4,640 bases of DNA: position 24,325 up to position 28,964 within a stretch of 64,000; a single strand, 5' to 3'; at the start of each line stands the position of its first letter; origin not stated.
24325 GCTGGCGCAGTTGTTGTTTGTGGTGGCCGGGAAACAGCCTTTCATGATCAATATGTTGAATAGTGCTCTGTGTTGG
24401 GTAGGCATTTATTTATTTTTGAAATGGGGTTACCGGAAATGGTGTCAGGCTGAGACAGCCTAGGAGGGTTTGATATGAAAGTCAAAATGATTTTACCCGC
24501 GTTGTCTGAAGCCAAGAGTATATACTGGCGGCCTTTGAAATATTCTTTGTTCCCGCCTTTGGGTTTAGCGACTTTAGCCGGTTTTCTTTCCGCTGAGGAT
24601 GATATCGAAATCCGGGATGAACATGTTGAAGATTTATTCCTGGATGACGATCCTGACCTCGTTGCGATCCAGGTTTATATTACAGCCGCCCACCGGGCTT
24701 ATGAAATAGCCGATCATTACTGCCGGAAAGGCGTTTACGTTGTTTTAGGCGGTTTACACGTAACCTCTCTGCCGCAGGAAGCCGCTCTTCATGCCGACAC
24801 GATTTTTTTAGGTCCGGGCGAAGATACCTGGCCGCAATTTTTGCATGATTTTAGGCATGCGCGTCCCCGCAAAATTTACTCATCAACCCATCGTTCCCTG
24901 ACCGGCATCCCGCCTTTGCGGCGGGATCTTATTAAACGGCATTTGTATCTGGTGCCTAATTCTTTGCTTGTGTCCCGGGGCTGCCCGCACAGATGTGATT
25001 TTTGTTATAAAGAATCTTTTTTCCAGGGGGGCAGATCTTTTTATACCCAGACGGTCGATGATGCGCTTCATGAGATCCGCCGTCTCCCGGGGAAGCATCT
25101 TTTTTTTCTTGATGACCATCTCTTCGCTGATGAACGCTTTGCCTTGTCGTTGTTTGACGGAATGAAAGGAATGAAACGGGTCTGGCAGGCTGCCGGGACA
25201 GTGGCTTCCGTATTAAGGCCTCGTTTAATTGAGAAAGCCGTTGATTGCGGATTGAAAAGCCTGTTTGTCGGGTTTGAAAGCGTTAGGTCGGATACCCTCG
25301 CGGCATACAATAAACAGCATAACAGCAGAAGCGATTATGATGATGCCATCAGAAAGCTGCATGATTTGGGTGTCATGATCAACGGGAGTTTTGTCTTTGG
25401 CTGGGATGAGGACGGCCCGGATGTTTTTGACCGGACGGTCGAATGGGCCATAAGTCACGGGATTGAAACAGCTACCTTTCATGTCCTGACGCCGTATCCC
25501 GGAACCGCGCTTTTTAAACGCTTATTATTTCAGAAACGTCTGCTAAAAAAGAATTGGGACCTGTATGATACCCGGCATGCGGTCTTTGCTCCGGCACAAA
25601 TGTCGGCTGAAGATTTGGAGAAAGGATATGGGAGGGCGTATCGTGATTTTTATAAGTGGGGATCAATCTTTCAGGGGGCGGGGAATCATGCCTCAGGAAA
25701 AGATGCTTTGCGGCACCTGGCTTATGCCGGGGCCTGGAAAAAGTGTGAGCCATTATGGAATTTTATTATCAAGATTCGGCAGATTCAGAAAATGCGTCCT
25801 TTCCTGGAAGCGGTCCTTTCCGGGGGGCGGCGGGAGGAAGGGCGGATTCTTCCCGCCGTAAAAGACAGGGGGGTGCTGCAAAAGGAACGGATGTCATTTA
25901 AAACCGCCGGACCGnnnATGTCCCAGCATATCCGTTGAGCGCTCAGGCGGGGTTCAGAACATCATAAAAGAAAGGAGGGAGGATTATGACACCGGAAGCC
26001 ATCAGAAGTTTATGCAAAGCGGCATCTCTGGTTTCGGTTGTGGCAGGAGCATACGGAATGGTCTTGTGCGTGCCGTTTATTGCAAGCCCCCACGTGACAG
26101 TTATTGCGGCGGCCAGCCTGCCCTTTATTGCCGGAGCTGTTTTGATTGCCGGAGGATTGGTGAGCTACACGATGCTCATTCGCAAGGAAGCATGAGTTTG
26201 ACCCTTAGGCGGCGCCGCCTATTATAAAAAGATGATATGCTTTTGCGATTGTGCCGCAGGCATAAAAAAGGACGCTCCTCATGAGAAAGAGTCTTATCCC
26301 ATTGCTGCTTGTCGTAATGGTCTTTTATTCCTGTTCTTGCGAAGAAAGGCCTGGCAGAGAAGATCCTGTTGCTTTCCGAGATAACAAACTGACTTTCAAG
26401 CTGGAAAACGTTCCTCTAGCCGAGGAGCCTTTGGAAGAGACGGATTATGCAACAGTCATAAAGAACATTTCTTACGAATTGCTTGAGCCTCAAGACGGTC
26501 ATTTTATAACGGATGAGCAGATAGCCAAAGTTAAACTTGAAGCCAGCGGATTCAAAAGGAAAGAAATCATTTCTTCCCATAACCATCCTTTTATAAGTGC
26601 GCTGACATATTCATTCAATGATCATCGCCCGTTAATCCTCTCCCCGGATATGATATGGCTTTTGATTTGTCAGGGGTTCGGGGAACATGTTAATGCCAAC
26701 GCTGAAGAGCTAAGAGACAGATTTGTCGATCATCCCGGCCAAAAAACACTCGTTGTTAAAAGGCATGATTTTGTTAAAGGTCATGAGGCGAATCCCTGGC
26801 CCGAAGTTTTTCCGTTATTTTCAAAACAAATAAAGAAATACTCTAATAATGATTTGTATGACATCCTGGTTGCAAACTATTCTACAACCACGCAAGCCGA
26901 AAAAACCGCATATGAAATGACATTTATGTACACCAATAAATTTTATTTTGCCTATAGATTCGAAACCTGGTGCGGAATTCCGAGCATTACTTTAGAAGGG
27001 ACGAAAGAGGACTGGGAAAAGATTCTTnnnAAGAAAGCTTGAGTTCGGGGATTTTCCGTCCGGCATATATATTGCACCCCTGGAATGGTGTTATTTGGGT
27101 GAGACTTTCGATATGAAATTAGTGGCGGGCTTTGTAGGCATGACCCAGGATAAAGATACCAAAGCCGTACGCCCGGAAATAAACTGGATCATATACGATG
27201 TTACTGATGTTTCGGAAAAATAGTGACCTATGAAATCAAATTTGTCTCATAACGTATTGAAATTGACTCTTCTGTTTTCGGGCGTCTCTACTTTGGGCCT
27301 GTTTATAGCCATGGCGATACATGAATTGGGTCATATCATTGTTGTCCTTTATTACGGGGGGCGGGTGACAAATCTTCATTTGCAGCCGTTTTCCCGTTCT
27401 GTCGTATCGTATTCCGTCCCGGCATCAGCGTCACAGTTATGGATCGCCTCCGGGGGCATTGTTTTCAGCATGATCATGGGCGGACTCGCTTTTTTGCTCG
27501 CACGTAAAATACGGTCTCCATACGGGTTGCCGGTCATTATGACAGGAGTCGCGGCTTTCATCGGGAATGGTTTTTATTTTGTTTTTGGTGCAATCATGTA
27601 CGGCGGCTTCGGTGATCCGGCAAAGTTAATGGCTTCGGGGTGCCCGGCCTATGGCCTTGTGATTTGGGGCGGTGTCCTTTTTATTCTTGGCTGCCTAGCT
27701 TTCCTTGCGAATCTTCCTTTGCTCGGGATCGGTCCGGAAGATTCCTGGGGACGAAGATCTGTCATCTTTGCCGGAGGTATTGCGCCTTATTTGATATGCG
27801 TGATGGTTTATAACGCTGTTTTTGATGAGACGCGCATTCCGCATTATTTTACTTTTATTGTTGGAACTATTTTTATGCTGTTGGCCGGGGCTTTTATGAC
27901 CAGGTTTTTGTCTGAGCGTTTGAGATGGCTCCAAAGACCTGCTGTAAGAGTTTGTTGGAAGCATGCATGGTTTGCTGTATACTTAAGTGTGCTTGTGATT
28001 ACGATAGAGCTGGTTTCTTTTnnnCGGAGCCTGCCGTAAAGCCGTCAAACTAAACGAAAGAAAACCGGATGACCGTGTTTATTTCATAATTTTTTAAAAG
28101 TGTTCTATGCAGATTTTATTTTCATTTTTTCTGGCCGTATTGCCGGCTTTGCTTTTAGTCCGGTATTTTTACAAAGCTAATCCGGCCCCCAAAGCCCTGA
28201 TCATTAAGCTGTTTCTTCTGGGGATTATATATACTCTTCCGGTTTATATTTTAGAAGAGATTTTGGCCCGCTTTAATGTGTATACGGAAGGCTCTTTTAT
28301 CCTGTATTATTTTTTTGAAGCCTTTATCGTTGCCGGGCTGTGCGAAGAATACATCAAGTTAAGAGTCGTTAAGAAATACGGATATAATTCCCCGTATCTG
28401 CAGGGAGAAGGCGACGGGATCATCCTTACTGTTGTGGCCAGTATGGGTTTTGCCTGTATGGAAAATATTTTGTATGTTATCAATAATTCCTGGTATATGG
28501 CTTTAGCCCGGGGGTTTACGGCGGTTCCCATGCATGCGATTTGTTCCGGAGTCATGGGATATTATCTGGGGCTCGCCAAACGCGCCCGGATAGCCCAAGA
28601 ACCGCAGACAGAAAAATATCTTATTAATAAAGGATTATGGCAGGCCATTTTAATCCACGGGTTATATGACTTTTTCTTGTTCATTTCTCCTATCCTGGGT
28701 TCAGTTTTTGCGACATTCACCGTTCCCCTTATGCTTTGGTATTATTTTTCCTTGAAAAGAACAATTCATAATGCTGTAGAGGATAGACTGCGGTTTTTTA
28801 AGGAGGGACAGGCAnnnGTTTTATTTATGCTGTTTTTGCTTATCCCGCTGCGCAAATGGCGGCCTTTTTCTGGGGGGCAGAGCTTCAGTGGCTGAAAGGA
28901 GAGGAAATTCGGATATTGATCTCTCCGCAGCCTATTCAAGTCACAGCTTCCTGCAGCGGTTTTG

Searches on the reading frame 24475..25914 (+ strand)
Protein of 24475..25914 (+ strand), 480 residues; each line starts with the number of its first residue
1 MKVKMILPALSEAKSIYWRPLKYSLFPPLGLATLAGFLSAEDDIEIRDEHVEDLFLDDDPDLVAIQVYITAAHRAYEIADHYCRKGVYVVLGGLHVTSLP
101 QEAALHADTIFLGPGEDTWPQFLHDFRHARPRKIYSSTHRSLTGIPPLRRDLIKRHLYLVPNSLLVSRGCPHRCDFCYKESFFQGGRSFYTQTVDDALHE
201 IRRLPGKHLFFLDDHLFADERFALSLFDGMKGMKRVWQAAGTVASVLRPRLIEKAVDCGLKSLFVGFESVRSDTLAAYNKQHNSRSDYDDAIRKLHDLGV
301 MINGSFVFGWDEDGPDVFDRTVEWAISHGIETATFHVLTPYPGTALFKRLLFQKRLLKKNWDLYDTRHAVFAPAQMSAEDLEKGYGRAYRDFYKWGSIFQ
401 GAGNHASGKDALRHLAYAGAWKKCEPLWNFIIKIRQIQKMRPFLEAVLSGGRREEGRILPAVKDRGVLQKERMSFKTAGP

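Call 54: search_protein_families(library=pfam, proteins=[window:24475-25914:+], max_evalue=0.001)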
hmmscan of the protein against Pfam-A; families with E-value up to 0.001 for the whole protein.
window:24475-25914:+ (480 aa): 2 families
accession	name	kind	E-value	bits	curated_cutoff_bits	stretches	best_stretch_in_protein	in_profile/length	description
PF04055.27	Radical_SAM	-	2.3e-13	51.1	29.5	1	166-324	3-165/166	Radical SAM superfamily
PF02310.24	B12-binding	-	2.4e-11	44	32.1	1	26-121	12-119/121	B12 binding domain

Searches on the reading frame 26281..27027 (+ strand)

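Call 54: search_protein_families(library=pfam, proteins=[window:26281-27027:+], max_evalue=0.001)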
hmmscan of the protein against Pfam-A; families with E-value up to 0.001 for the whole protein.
window:26281-27027:+ (249 aa): 1 family
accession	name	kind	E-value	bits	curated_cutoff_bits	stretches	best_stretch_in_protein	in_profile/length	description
PF14388.11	DUF4419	-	1.1e-48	166.7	25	1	102-249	1-146/303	Domain of unknown function (DUF4419)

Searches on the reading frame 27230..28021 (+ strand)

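Call 54: search_protein_families(library=pfam, proteins=[window:27230-28021:+], max_evalue=0.001)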
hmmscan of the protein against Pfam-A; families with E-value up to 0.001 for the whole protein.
window:27230-28021:+ (264 aa): 2 families
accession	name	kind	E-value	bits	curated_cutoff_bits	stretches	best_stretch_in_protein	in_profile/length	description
PF02163.28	Peptidase_M50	-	3.6e-05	23.6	27.2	0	111-197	43-100/221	Peptidase family M50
PF13398.12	Peptidase_M50B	-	4.4e-05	23.7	26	1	25-108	22-103/201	Peptidase M50B-like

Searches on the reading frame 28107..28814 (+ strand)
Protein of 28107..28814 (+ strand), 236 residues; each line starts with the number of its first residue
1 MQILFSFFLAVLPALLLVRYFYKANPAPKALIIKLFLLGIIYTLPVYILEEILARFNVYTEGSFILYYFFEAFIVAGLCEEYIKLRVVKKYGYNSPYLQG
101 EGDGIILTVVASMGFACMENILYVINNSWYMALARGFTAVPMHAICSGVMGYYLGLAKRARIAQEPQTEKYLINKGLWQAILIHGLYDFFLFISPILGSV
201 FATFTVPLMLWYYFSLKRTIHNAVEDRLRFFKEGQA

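Call 54: search_protein_families(library=pfam, proteins=[window:28107-28814:+], max_evalue=0.001)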
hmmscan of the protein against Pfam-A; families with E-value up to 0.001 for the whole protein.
window:28107-28814:+ (236 aa): 1 family
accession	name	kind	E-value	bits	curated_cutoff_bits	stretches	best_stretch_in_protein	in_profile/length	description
PF13367.11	PrsW-protease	-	3.1e-31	108.9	23.5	1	28-210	2-194/196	PrsW family intramembrane metalloprotease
